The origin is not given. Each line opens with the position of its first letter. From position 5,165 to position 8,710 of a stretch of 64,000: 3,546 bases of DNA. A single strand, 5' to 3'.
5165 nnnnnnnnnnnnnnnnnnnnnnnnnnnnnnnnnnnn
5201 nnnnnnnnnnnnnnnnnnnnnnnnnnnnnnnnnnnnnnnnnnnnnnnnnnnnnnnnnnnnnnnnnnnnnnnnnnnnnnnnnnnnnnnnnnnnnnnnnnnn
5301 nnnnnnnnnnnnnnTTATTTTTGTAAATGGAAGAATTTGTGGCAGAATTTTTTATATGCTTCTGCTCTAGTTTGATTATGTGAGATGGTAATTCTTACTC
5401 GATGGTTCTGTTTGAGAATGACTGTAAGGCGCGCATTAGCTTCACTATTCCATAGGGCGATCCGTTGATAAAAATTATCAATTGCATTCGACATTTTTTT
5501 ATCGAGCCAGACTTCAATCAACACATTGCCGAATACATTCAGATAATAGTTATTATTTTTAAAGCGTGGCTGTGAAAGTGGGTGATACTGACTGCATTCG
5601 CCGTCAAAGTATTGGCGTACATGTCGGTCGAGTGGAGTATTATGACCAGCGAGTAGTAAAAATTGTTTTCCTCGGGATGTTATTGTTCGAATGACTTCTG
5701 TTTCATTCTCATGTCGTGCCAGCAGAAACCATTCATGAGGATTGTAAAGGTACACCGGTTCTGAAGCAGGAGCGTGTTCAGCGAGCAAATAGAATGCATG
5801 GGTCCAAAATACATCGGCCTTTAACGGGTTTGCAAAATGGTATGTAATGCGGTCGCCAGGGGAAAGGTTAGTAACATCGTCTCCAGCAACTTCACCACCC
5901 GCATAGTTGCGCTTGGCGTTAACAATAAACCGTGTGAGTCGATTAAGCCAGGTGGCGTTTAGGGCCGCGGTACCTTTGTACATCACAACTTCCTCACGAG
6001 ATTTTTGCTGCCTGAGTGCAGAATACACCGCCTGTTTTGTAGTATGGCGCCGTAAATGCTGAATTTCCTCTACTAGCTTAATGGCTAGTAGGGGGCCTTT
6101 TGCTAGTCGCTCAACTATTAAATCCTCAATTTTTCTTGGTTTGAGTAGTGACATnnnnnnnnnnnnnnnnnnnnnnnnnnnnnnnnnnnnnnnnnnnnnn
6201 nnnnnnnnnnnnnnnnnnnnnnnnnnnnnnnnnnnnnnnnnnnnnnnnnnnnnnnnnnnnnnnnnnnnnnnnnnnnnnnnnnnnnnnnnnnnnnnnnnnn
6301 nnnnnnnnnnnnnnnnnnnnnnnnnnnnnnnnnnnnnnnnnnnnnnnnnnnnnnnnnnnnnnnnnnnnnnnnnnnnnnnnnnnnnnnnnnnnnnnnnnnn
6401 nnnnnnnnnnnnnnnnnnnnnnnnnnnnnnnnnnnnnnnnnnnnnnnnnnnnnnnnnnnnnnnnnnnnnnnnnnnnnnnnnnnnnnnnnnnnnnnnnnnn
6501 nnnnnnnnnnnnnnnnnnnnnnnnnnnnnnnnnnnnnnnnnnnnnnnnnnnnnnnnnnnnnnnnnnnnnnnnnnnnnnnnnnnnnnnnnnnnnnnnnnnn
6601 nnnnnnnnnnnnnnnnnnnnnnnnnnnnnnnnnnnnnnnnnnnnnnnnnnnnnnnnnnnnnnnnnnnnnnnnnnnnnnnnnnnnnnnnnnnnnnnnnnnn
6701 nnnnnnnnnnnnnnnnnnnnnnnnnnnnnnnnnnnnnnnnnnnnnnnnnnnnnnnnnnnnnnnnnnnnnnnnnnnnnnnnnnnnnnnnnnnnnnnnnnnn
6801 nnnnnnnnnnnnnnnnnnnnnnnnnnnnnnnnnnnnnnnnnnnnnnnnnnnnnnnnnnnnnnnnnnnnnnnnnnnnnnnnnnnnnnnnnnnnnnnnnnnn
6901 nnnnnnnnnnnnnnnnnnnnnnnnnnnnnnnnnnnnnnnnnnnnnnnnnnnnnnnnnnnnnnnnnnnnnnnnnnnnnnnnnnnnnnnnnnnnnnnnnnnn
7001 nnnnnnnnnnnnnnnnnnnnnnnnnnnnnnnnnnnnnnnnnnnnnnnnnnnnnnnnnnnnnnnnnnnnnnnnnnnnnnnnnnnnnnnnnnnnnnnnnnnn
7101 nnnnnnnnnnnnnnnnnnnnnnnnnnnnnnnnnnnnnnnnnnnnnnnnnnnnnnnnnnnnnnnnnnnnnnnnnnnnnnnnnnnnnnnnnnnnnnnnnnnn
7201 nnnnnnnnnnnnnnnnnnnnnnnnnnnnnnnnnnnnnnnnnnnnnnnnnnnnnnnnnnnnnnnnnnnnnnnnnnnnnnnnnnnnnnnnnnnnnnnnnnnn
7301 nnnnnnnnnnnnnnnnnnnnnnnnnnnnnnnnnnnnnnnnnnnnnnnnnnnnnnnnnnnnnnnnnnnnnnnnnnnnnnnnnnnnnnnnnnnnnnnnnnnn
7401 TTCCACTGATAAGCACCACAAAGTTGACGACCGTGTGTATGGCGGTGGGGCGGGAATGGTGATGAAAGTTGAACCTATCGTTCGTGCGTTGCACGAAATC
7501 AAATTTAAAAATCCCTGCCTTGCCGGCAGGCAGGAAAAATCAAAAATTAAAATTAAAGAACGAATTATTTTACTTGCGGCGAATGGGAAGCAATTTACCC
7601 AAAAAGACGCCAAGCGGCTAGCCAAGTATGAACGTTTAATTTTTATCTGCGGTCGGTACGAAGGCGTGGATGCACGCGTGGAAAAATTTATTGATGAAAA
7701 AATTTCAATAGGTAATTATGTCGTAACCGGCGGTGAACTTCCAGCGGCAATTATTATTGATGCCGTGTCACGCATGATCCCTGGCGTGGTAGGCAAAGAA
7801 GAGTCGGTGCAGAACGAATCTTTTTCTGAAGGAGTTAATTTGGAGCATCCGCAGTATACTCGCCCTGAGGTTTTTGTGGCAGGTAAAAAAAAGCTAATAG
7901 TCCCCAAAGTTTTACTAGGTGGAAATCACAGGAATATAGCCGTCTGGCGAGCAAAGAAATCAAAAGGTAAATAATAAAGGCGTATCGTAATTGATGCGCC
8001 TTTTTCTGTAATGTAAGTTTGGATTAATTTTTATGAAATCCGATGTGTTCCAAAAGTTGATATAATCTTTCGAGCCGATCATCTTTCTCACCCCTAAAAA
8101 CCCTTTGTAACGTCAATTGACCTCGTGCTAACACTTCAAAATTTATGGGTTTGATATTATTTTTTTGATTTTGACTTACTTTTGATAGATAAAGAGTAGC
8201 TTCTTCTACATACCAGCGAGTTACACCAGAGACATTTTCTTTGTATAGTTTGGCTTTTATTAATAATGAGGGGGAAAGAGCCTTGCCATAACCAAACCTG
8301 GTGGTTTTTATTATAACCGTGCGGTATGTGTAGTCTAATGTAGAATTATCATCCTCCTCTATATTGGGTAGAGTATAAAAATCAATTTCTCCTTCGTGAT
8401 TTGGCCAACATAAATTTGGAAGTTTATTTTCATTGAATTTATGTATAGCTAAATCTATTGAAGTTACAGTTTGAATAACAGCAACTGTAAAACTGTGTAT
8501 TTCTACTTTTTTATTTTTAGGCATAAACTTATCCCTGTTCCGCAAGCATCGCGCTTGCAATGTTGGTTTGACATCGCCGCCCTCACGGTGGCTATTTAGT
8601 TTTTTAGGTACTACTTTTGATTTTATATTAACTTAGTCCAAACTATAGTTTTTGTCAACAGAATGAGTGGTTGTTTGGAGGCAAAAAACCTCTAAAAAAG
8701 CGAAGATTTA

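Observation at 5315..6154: wHTH protein with an unassigned ~200-aa Trp/His-rich domain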

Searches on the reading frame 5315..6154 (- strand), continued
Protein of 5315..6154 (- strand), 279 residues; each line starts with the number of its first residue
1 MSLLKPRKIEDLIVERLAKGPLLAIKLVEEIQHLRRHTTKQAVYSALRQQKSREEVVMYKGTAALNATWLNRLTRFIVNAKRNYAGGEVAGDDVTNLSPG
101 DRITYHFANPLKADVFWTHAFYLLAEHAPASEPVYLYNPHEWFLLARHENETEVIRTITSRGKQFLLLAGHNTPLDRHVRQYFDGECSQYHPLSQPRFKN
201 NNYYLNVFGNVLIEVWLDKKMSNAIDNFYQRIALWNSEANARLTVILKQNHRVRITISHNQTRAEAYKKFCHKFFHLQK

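Call 86: search_protein_families(library=phrogs, proteins=[window:5315-6154:-], max_evalue=0.01)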
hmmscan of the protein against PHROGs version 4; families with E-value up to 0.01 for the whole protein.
window:5315-6154:- (279 aa): 0 families

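Call 91: search_solved_structures(query=A5, max_evalue=10)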
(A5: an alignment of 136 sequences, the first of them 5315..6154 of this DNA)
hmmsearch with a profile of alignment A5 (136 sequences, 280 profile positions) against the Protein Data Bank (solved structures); distinct sequences matched with E-value up to 10: 18.
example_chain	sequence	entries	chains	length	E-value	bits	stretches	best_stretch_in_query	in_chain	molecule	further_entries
2p8j_A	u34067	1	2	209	0.061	15.7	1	75-123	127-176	S-adenosylmethionine-dependent methyltransferase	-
2k7l_A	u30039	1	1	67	0.11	14.9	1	8-66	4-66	General transcription factor IIF subunit 1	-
1i27_A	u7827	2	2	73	0.12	14.8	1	8-65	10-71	TRANSCRIPTION FACTOR IIF | Transcription initiation factor IIF, alpha subunit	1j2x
6dk4_A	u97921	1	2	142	0.14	14.5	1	12-57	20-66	Ferric uptake regulation protein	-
1nha_A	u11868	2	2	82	0.16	14.3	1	8-65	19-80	Transcription initiation factor IIF, alpha subunit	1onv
6rhv_C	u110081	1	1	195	0.29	13.5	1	52-114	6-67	Integrin alpha-M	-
9hll_A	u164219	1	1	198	0.3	13.4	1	52-114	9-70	Integrin alpha-M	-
4mtd_A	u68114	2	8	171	0.39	13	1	6-62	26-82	Zinc uptake regulation protein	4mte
5h20_A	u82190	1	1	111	0.46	12.8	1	7-55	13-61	Putative PadR-family transcriptional regulatory protein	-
3elk_A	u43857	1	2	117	0.86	11.9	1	9-60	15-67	Putative transcriptional regulator TA0346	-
9eay_A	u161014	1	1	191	1.3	11.3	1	147-193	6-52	NADPH--cytochrome P450 reductase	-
9eax_A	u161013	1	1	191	1.5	11.1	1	147-193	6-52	NADPH--cytochrome P450 reductase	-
9eaz_A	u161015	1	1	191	1.5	11.1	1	147-193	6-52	NADPH--cytochrome P450 reductase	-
9eb0_A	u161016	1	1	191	1.5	11.1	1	147-193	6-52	NADPH--cytochrome P450 reductase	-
9eb1_A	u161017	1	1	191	1.5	11.1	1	147-193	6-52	NADPH--cytochrome P450 reductase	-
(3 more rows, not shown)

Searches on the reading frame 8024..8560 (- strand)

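Call 3: search_protein_families(library=pfam, proteins=[window:8024-8560:-], max_evalue=1)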
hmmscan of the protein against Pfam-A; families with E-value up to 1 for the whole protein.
window:8024-8560:- (178 aa): 1 family
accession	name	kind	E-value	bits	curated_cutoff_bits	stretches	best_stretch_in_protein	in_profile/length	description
PF25784.1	BigA_N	-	0.12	13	24.5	1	72-132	6-66/80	BigA and YdbA N-terminal beta barrel domain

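Call 4: search_protein_families(library=ncbifam, proteins=[window:8024-8560:-], max_evalue=1)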
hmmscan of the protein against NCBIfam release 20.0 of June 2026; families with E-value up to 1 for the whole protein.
window:8024-8560:- (178 aa): 0 families

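Call 5: search_protein_families(library=padloc, proteins=[window:8024-8560:-], max_evalue=1)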
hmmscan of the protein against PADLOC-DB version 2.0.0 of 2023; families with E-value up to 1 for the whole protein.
window:8024-8560:- (178 aa): 0 families
